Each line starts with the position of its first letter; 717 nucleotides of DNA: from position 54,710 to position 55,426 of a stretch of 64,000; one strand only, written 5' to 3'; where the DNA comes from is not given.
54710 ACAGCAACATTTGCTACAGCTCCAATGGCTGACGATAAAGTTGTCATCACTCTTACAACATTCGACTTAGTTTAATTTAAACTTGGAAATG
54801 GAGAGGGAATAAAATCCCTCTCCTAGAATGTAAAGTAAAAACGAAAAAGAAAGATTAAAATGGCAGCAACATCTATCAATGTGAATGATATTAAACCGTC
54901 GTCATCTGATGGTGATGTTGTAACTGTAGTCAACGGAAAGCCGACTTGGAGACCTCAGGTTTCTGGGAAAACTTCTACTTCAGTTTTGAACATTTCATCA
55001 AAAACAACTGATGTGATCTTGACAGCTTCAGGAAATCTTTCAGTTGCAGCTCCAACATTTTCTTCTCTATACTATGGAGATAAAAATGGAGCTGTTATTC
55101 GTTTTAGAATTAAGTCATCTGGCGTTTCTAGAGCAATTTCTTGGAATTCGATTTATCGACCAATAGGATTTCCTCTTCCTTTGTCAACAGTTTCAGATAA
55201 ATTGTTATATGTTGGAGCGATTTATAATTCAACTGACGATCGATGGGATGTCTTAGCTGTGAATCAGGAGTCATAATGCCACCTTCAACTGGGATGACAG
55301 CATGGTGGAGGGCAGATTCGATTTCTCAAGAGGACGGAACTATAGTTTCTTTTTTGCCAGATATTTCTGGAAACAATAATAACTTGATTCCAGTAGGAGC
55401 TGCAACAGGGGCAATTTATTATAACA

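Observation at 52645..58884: Mosaic family of five paralogous fibre-like proteins with a conserved ~30-aa N-terminal motif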

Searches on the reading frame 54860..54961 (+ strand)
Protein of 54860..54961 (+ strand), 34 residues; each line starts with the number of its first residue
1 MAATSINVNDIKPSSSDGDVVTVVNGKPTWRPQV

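Call 45: search_protein_representatives(alignment_id=A4)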
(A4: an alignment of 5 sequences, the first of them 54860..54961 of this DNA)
Query: 5 sequences, 34 profile positions. Proteins with E-value up to 0.001 (for the whole library): 130; up to 1e-10: 20; up to 1e-30: 1. The best 130 are listed.
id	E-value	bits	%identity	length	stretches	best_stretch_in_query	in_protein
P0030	2.4e-37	142.2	-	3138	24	14-33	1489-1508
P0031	1.4e-24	101.4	-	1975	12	13-32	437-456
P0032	1.9e-21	91.4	-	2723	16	15-32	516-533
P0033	2.5e-21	91.0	-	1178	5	11-32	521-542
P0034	2.6e-20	87.7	-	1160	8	11-32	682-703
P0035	1.3e-18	82.2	-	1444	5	11-31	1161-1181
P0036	2.1e-17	78.4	-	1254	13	17-32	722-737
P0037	7.6e-16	73.4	-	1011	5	16-34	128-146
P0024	7.1e-15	70.3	-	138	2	1-34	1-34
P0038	1.0e-14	69.8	-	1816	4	11-32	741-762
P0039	1.8e-14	69.0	-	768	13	16-32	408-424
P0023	3.1e-14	68.3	-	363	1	1-34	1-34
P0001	1.2e-13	66.4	-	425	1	1-34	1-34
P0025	1.3e-13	66.2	-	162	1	1-34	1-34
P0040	7.5e-13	63.8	-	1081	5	16-32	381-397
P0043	9.8e-12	60.3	-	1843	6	4-33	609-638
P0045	1.1e-10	56.9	-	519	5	13-31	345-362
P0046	2.3e-10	55.9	-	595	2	11-32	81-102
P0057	4.1e-08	48.7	-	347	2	11-31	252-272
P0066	5.3e-07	45.1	-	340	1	1-30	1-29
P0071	1.9e-06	43.4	-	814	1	2-33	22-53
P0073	2.3e-06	43.1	-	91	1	1-31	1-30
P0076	3.7e-06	42.4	-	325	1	6-33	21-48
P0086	7.5e-06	41.4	-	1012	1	5-32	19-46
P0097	1.8e-05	40.2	-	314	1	2-33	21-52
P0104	3.7e-05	39.2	-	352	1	6-33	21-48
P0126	2.1e-04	36.8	-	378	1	1-31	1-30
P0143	5.0e-04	35.6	-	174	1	1-30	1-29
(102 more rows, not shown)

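Call 48: search_protein_families(library=pfam, proteins=[P0033, P0037, P0046, P0057, P0066, P0071, P0076, P0126, P0045, P0097], max_evalue=0.01)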
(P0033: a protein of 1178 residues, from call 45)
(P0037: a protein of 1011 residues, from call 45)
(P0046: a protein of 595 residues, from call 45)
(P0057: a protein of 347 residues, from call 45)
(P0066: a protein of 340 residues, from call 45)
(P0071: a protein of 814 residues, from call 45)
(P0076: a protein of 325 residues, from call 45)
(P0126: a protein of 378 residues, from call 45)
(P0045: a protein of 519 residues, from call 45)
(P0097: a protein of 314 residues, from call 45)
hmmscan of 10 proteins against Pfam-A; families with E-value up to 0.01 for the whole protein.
P0033 (1178 aa): 3 families
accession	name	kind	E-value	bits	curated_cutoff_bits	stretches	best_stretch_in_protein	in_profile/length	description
PF10270.14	MMgT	-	8.9e-10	39.6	23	0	688-722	31-65/118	Membrane magnesium transporter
PF16743.10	PliI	-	9.4e-05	22.5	27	0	843-884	39-80/123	Periplasmic lysozyme inhibitor of I-type lysozyme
PF23284.2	KOW2_Spt5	-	0.00015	21.9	28.9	0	553-571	9-27/50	Transcription elongation factor SPT5, second KOW domain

P0037 (1011 aa): 4 families
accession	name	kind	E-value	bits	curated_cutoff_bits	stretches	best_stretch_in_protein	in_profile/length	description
PF19264.4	DUF5907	-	2.3e-18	66.6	27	5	82-105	15-38/80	Repeat of unknown function (DUF5907)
PF13884.11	Peptidase_S74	-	8.8e-13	48.8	22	1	805-858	1-57/58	Chaperone of endosialidase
PF18444.7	RRM_9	-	3.3e-12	46.5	25.9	0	144-168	37-61/70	RNA recognition motif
PF19565.4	DUF6087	-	0.00034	21.3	27.1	0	158-171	46-59/99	Family of unknown function (DUF6087)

P0046 (595 aa): 0 families

P0057 (347 aa): 0 families

P0066 (340 aa): 0 families

P0071 (814 aa): 1 family
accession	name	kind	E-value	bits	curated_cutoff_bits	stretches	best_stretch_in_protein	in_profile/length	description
PF13472.12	Lipase_GDSL_2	-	3.5e-10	41.1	32.9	1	268-359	57-151/178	GDSL-like Lipase/Acylhydrolase family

P0076 (325 aa): 0 families

P0126 (378 aa): 1 family
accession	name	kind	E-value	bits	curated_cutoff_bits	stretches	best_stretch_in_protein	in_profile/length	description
PF21939.1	Gp10_C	-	4.7e-12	47.5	27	1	265-377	22-139/139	Baseplate structural protein Gp10, C-terminal domain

P0045 (519 aa): 0 families

P0097 (314 aa): 0 families

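Call 49: search_solved_structures(query=A4, max_evalue=10, show_alignments=5)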
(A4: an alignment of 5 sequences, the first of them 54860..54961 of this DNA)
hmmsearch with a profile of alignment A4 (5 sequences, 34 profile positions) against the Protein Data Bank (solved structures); distinct sequences matched with E-value up to 10: 4.
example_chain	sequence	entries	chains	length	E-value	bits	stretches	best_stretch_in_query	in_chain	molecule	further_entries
5jld_A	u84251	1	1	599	1.9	11.3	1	5-17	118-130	Arginyl-tRNA synthetase, putative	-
3s3y_A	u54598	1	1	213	2.3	11.1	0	18-33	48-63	TANDEM CYANOVIRIN-N DIMER CVN2L0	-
3s3z_A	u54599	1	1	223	2.7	10.8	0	18-33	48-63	Tandem Cyanovirin-N Dimer CVN2L10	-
7y18_A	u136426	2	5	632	9.2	9.1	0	6-22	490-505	Polynucleotide 5'-hydroxyl-kinase GRC3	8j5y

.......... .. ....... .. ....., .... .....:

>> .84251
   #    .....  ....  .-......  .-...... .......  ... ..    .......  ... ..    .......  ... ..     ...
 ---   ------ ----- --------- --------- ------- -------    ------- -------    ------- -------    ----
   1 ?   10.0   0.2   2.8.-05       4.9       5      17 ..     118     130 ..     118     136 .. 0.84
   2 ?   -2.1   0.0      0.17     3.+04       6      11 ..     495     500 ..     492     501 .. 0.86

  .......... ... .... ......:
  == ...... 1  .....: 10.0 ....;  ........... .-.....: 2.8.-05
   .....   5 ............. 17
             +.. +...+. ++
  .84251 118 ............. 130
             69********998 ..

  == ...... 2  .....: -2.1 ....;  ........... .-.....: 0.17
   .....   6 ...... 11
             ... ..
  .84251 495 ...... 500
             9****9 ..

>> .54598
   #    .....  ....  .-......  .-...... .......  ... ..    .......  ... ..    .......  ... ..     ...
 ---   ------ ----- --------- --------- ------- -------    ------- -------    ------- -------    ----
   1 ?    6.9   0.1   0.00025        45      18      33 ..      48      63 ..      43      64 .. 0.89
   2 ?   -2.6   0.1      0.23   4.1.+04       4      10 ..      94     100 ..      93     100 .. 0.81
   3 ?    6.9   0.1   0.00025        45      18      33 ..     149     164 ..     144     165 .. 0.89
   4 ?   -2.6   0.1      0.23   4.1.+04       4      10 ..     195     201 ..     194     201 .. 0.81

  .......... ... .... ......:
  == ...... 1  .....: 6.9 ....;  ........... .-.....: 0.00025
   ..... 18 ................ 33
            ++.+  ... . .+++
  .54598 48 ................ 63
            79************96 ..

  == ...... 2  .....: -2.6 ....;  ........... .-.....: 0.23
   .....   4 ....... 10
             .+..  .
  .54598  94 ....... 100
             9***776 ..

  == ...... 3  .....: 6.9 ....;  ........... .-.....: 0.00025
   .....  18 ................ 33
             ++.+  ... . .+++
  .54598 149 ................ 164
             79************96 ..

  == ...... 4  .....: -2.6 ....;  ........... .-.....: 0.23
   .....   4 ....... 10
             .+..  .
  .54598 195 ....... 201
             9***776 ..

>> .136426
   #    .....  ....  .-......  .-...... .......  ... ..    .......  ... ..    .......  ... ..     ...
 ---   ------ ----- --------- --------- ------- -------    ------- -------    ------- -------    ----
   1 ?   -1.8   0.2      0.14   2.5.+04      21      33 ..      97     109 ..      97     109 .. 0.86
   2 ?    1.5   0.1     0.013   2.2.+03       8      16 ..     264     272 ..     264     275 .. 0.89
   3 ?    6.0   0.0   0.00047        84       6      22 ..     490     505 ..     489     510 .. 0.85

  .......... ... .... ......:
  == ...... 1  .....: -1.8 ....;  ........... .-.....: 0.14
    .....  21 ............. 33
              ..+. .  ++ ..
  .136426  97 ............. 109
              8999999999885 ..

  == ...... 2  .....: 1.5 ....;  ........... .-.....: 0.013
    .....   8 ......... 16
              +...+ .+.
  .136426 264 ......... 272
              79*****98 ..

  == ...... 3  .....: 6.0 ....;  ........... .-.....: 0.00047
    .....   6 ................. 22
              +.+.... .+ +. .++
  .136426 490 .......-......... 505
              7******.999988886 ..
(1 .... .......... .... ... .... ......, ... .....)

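Call 50: find_encoding_contigs(protein=P0066, flank=10000, max_places=4)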
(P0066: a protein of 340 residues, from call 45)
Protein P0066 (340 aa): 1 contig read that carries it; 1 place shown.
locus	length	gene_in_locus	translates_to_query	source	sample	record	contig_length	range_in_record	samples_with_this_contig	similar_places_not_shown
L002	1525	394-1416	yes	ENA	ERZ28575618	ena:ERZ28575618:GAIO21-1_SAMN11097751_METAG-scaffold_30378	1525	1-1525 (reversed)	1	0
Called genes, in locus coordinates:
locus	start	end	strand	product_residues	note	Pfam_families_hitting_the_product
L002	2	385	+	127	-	?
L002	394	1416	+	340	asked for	-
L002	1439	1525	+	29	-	?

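Call 52: find_encoding_contigs(protein=P0126, flank=10000, max_places=4)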
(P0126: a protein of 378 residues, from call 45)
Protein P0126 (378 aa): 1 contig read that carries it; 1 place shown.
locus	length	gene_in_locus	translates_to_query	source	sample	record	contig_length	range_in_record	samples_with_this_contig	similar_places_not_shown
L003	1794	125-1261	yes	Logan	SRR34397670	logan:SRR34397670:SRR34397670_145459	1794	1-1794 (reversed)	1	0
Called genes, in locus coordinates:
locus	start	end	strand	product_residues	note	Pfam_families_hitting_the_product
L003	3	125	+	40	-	?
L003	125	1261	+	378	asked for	PF21939:Gp10_C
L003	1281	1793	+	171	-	?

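Call 53: find_encoding_contigs(protein=P0143, flank=10000, max_places=4)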
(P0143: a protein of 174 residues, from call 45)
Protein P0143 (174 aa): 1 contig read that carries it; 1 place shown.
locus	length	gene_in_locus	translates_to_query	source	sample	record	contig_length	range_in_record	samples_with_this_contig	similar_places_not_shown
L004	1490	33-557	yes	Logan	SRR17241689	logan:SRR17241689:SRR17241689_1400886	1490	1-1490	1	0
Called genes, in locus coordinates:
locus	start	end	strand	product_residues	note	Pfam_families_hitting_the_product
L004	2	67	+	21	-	?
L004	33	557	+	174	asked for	-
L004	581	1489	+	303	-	?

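Call 67: list_cluster_members(proteins=[P0066, P0073, P0126, P0143, P0076, P0104, P0071, P0033, P0030, P0037])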
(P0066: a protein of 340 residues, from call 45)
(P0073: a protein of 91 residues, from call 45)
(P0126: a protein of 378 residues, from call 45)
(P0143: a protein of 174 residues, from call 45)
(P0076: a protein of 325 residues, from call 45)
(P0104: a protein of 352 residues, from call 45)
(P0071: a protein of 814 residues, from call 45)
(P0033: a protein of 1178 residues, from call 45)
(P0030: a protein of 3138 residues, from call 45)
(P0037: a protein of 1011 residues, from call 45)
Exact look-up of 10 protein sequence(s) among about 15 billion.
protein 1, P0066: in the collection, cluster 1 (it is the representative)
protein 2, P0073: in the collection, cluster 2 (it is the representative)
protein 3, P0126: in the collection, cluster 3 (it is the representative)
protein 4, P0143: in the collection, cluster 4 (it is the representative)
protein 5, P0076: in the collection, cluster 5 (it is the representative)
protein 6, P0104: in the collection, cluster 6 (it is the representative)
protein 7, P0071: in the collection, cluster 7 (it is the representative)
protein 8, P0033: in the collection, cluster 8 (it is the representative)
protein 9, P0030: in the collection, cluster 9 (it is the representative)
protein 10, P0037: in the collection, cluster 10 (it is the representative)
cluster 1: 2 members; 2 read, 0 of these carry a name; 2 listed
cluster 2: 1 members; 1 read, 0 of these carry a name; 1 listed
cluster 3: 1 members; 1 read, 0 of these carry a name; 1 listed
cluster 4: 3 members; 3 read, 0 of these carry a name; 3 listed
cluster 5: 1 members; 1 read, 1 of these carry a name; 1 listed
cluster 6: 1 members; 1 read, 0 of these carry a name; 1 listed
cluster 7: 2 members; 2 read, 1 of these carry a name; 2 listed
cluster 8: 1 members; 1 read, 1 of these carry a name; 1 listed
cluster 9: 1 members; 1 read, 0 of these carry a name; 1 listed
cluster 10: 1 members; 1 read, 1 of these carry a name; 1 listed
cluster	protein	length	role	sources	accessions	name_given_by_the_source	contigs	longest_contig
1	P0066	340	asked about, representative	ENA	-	-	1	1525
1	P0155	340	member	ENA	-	-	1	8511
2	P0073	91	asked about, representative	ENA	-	-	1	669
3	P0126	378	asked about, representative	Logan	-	-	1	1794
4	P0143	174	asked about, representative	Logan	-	-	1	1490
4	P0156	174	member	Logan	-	-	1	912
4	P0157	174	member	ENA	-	-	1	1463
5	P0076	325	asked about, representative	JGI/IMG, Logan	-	hypothetical protein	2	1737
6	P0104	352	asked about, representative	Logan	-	-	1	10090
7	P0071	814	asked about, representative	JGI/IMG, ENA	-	-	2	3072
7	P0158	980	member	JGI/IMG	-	hypothetical protein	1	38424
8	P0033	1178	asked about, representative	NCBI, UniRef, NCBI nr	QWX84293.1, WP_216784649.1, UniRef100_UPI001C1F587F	hypothetical protein H0I23_01170 [Cellulophaga sp. HaHaR_3_176] | beta strand repeat-containing protein n=1 Tax=Cellulophaga sp. HaHaR_3_176 TaxID=1942464 ... | hypothetical protein [Cellulophaga sp. HaHaR_3_176]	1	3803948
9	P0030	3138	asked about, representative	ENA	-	-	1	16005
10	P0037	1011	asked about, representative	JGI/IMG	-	uncharacterized membrane protein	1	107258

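Call 68: find_encoding_contigs(protein=P0155, flank=10000, max_places=3)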
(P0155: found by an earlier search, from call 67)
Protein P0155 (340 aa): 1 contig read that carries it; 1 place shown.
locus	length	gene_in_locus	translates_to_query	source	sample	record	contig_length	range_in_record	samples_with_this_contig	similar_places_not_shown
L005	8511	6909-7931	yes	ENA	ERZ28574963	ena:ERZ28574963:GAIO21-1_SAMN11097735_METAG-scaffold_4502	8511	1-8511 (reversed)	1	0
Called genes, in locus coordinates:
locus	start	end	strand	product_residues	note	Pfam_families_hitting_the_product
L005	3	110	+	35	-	?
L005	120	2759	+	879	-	-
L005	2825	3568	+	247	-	-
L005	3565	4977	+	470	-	-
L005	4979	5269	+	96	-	-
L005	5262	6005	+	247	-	-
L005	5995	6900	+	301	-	-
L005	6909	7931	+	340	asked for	-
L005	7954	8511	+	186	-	?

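Call 71: find_encoding_contigs(protein=P0104, flank=10000, max_places=2)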
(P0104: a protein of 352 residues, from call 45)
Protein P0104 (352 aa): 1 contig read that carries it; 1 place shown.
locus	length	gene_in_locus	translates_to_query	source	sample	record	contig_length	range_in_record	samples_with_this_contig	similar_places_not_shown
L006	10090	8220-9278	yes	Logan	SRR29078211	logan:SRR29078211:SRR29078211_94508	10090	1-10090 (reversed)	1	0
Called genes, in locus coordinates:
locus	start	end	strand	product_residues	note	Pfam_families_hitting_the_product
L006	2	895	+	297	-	?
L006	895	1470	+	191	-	-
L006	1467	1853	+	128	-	-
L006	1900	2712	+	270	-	-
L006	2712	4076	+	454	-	-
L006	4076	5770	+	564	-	-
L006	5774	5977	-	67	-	-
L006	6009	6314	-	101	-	-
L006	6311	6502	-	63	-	-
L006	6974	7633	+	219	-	-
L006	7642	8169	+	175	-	-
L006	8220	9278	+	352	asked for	-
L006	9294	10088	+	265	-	?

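Call 72: find_encoding_contigs(protein=P0158, flank=10000, max_places=2)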
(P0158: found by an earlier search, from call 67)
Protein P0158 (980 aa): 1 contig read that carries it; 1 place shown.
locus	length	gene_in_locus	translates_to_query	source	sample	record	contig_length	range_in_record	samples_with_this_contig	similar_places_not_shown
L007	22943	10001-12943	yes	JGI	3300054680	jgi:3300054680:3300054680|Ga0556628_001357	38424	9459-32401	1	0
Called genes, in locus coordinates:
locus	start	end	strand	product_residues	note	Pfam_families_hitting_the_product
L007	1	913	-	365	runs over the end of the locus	PF03837:RecT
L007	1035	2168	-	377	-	PF09588:YqaJ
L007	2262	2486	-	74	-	-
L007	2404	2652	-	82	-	-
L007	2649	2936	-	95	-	-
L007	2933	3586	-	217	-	-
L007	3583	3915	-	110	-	-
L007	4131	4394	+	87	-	PF13730:HTH_36 (weak)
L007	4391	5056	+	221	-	PF02086:MethyltransfD12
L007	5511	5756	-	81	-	-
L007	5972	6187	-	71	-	-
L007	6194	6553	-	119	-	-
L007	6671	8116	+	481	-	-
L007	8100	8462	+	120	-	-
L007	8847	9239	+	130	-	-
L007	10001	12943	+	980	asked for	PF13472:Lipase_GDSL_2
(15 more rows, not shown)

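Call 90: find_related_loci(query=L004:581-1489:+, collection=viral_contigs, flank=10000)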
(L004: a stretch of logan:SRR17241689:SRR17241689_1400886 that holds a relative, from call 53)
Query L004:581-1489:+ (303 aa) in viral_contigs; peptide patterns used: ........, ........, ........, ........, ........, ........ (x = any residue, [..] = any of these).
44 stretches matched a pattern, but none encodes a relative of the query by tblastn (E <= 1e-3).

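Call 98: search_protein_families(library=phrogs, proteins=[P0066, P0126, P0143, L005:5995-6897:+, L004:581-1489:+, P0086, P0104, P0076, P0097, P0057], max_evalue=0.01)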
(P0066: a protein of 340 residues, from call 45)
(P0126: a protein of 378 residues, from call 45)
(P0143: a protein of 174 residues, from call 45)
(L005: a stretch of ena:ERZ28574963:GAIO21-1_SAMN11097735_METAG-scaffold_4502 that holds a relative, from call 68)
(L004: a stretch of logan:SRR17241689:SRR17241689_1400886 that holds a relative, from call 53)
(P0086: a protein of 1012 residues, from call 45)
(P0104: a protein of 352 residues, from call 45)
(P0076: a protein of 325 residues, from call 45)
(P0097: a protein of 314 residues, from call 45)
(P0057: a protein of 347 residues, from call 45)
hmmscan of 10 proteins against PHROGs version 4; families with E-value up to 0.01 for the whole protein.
P0066 (340 aa): 0 families

P0126 (378 aa): 1 family
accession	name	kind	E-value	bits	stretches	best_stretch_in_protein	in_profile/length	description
phrog_24267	-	unknown function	1.9e-08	35.3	1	249-378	146-266/266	-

P0143 (174 aa): 0 families

L005:5995-6897:+ (301 aa): 0 families

L004:581-1489:+ (303 aa): 1 family
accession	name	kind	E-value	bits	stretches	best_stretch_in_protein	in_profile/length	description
phrog_35541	-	unknown function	0.00033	20.6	1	47-127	67-146/532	-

P0086 (1012 aa): 1 family
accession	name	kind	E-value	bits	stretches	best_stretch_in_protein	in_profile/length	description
phrog_19976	-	tail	0.0022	18.5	1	823-922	160-249/256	tail assembly protein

P0104 (352 aa): 0 families

P0076 (325 aa): 1 family
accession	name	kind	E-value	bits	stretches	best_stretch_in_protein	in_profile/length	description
phrog_12499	-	tail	0.0015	18.5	1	86-170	234-311/462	tail fiber protein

P0097 (314 aa): 0 families

P0057 (347 aa): 4 families
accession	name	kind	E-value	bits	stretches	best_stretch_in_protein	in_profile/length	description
phrog_28023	-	unknown function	4.7e-08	34.1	1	37-71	39-71/207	-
phrog_8378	-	tail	4.2e-06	25.8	1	51-144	1014-1102/1446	tail fiber protein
phrog_19567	-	tail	0.00015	20.9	1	88-119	139-170/1379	tail fiber protein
phrog_26758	-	tail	0.003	16.2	1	80-116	796-832/1308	tail fiber protein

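Call 105: search_protein_families(library=ncbifam, proteins=[P0033, P0043, P0037, P0086], max_evalue=0.01)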
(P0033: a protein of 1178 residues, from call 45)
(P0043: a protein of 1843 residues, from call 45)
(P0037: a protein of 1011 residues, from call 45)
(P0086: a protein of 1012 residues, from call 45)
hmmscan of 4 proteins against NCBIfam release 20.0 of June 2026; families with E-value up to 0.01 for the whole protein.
P0033 (1178 aa): 2 families
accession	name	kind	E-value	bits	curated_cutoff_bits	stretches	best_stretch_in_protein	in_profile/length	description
NF008764.0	PRK11798.1-4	equivalog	2.1e-07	30.9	191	0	725-762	17-55/143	ClpXP protease specificity-enhancing factor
NF045639.1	GCX_COOH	domain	7.8e-05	22.4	26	0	543-560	13-30/49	3-coathanger stack domain-containing protein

P0043 (1843 aa): 0 families

P0037 (1011 aa): 3 families
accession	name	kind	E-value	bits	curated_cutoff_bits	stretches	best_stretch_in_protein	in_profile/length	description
NF047423.1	BOW99_gp33_fam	equivalog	3.3e-09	36.3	27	0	90-113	5-21/39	BOW99_gp33 family protein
TIGR03672.1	rpl4p_arch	equivalog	0.0095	15.4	269.75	0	107-136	211-240/251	50S ribosomal protein L4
TIGR02303.1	HpaG-C-term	equivalog_domain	0.0095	15.4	276.4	0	598-639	7-48/245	4-hydroxyphenylacetate degradation bifunctional isomerase/decarboxylase, C-terminal subunit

P0086 (1012 aa): 0 families

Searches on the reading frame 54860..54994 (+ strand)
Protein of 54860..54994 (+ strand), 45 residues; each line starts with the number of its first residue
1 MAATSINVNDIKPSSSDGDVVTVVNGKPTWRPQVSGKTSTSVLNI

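Call 27: find_homologous_proteins(query=A3, max_evalue=0.01)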
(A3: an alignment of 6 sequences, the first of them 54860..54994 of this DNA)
Query A3 (6 sequences): 1 candidates shared short words with the query, none scored E <= 0.01.

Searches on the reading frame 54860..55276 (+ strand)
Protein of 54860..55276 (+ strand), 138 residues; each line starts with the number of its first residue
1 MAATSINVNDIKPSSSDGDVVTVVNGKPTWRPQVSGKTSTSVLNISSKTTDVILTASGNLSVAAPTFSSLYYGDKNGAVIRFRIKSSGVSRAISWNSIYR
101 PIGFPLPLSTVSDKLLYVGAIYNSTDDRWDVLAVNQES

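Call 4: search_protein_families(library=phrogs, proteins=[window:54860-55276:+], max_evalue=0.01)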
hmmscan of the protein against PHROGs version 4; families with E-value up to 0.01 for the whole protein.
window:54860-55276:+ (138 aa): 1 family
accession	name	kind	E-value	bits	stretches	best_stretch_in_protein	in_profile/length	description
phrog_3030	-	unknown function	5.8e-15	56.2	1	21-137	157-271/272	-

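Call 5: search_protein_families(library=pfam, proteins=[window:54860-55276:+], max_evalue=0.01)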
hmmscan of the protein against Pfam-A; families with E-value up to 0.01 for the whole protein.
window:54860-55276:+ (138 aa): 0 families

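Call 34: find_homologous_proteins(query=window:54860-55276:+, max_evalue=0.001)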
Query window:54860-55276:+ (138 aa): 3 proteins with E <= 0.001 among 26 candidates.
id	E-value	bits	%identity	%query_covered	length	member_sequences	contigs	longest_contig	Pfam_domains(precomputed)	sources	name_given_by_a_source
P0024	8.9e-82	289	100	100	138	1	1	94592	-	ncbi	-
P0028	5.2e-13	67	41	78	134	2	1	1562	-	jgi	jgi:hypothetical protein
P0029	1.0e-10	60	55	46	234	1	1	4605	-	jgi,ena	-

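Call 83: predict_structure(alignment_id=A5)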
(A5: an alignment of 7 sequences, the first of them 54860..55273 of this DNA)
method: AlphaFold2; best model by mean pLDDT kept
length: 138 residues; sequences in the alignment: 7
mean_pLDDT: 49.0   pTM: 0.25
mean pLDDT of the five models: 49.0, 48.4, 42.3, 40.9, 40.4
residues with pLDDT >= 90: 0; 70-90: 28; 50-70: 8; < 50: 102
segments of 3 or more residues with pLDDT < 50: 36-53, 55-138
pLDDT, mean of each block of 10 residues (from residue 1): 71 82 81 54 45 45 42 39 42 39 34 37 36 35
secondary structure, 60 per line:
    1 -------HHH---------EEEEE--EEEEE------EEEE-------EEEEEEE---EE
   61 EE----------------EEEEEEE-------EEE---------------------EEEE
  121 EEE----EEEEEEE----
elements in order: E20-24 E27-31 E38-41 E49-55 E59-62 E79-85 E93-95 E117-123 E128-134

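Call 105: search_protein_families(library=ncbifam, proteins=[window:54860-55276:+], max_evalue=0.01)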
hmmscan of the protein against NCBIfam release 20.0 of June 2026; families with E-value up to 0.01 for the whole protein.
window:54860-55276:+ (138 aa): 0 families
